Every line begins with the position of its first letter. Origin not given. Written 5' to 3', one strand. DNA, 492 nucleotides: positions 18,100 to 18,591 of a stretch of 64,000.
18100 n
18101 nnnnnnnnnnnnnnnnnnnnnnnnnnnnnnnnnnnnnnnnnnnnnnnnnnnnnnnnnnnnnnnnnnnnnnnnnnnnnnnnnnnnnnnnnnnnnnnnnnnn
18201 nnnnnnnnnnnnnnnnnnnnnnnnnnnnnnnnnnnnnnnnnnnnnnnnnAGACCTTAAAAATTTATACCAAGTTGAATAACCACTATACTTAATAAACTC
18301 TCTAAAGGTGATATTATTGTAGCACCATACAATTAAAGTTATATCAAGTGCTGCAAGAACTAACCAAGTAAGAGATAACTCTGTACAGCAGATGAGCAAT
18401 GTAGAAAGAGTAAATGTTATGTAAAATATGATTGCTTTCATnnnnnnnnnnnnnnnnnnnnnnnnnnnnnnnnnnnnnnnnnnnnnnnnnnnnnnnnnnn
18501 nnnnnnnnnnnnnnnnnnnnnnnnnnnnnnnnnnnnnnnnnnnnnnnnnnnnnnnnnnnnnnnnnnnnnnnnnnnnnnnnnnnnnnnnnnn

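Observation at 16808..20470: Two stand-alone copies of a novel ~105-aa family, each preceded by ~200 bp of conserved non-coding DNA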

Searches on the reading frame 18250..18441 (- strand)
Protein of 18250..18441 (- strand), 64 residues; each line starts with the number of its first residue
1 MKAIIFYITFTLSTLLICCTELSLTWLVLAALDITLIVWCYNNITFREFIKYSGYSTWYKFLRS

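Call 89: search_protein_families(library=phrogs, proteins=[window:18250-18441:-], max_evalue=0.001)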
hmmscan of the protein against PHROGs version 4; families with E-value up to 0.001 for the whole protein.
window:18250-18441:- (64 aa): 0 families
